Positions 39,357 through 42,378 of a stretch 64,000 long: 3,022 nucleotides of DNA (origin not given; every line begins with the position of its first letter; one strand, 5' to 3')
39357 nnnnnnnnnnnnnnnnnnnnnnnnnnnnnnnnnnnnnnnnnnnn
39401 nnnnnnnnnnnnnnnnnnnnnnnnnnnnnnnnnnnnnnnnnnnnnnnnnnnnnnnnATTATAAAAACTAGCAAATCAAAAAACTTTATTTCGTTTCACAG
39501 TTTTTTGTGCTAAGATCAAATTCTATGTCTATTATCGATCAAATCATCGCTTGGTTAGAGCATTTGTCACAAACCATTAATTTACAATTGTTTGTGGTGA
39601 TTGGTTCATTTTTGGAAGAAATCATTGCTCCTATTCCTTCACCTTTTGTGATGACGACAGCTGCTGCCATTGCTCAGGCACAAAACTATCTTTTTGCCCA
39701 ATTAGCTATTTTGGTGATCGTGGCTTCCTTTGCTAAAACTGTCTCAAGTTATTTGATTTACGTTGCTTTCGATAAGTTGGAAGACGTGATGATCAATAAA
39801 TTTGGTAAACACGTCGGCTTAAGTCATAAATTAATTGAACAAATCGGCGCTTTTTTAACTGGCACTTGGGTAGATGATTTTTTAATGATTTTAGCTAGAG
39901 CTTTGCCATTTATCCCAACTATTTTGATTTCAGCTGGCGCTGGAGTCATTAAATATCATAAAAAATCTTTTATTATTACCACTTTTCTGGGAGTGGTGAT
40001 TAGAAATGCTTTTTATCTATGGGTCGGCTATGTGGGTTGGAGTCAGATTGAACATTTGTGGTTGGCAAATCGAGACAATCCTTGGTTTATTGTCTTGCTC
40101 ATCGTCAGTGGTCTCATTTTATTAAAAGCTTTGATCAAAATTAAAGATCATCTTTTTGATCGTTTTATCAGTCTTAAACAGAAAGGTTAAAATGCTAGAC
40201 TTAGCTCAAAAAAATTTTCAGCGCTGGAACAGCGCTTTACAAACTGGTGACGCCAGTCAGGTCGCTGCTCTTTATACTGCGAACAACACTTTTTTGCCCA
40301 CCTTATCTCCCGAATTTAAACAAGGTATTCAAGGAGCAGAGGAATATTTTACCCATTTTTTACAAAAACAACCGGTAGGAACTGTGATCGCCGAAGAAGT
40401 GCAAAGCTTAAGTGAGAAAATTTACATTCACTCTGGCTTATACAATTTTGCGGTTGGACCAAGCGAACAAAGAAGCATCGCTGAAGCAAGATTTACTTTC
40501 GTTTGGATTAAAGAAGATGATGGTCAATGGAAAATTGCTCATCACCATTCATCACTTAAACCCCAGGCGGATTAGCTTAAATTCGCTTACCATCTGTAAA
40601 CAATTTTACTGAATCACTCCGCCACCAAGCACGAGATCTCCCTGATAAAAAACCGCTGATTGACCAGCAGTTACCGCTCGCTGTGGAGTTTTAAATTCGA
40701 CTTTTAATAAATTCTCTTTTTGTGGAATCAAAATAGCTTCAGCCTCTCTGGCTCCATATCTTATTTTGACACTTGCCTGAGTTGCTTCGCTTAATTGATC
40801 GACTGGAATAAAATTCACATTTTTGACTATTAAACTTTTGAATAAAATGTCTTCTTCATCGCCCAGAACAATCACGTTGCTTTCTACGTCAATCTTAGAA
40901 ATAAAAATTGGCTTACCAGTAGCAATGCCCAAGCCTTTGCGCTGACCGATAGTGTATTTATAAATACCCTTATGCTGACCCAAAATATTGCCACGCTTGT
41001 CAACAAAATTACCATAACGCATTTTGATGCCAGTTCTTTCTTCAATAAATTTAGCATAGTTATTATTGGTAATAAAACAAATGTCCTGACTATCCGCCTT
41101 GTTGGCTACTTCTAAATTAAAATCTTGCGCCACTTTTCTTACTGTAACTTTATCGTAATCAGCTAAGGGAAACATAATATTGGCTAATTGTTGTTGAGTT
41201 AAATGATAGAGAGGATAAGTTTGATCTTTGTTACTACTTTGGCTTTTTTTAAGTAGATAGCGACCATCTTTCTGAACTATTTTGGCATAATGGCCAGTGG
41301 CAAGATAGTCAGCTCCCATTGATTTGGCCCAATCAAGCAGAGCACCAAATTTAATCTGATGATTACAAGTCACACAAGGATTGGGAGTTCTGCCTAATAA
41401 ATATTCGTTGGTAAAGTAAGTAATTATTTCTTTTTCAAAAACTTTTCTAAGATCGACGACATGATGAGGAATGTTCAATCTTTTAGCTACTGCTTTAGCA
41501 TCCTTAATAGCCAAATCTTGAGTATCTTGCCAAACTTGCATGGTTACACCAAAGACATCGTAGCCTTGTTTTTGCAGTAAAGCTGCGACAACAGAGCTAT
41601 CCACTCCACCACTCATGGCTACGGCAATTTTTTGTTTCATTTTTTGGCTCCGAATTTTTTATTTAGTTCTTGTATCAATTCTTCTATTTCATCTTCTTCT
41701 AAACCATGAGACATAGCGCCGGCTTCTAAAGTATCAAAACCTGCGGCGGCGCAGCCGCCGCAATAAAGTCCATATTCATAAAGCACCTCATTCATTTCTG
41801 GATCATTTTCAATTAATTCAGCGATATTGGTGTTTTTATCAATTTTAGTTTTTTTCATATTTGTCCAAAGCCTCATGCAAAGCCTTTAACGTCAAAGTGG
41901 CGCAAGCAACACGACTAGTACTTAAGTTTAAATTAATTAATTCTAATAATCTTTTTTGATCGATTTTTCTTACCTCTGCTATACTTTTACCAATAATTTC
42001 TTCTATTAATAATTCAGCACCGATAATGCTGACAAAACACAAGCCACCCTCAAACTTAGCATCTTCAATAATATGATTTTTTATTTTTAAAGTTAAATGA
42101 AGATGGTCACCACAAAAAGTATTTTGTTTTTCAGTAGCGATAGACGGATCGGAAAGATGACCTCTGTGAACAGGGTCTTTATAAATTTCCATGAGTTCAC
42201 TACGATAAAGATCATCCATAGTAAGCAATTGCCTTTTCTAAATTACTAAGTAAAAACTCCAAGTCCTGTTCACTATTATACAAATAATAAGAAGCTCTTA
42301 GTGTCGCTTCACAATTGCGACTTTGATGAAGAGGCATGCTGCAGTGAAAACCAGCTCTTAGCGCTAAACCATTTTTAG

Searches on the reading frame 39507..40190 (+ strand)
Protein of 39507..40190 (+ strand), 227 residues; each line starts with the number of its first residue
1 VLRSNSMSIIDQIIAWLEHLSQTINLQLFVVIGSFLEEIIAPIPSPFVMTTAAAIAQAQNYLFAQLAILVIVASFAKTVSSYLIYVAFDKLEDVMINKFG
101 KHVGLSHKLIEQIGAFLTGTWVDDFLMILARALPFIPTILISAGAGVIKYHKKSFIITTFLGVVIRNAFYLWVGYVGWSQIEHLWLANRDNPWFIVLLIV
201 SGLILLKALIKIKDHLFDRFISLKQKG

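Call 25: search_protein_families(library=pfam, proteins=[window:39507-40190:+], max_evalue=0.001)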
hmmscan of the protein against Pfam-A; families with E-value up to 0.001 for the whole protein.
window:39507-40190:+ (227 aa): 1 family
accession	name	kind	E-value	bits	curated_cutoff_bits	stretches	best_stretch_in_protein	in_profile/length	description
PF09335.16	VTT_dom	-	3.7e-11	44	33.9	1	48-175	4-122/123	VTT domain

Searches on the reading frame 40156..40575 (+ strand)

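Call 26: search_protein_families(library=pfam, proteins=[window:40156-40575:+], max_evalue=0.001)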
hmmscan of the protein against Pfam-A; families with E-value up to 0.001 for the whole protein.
window:40156-40575:+ (139 aa): 5 families
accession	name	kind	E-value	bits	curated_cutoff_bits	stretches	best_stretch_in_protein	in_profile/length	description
PF08332.16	CaMKII_AD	-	8.5e-15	55.5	22.1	1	20-135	8-127/128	Calcium/calmodulin dependent protein kinase II association domain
PF14534.12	DUF4440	-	1.1e-07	32.7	25.2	1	19-127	3-107/107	Domain of unknown function (DUF4440)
PF13474.12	SnoaL_3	-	7.7e-07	29.9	22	1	21-134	5-118/121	SnoaL-like domain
PF12680.13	SnoaL_2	-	0.00015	22.8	27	1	22-125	2-99/102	SnoaL-like domain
PF13577.12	SnoaL_4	-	0.00063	20.2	24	0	22-129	14-124/126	SnoaL-like domain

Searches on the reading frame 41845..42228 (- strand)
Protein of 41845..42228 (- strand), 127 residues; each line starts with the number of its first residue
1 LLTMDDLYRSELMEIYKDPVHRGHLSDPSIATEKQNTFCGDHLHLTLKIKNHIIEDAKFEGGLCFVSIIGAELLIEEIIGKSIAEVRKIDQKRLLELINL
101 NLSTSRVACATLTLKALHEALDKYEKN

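Call 26: search_protein_families(library=pfam, proteins=[window:41845-42228:-], max_evalue=0.001)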
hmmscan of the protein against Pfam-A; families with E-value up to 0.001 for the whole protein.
window:41845-42228:- (127 aa): 1 family
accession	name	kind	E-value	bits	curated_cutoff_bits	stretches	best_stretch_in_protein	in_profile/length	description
PF01592.21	NifU_N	-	1.3e-20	74.3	22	1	8-126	2-122/127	NifU-like N terminal domain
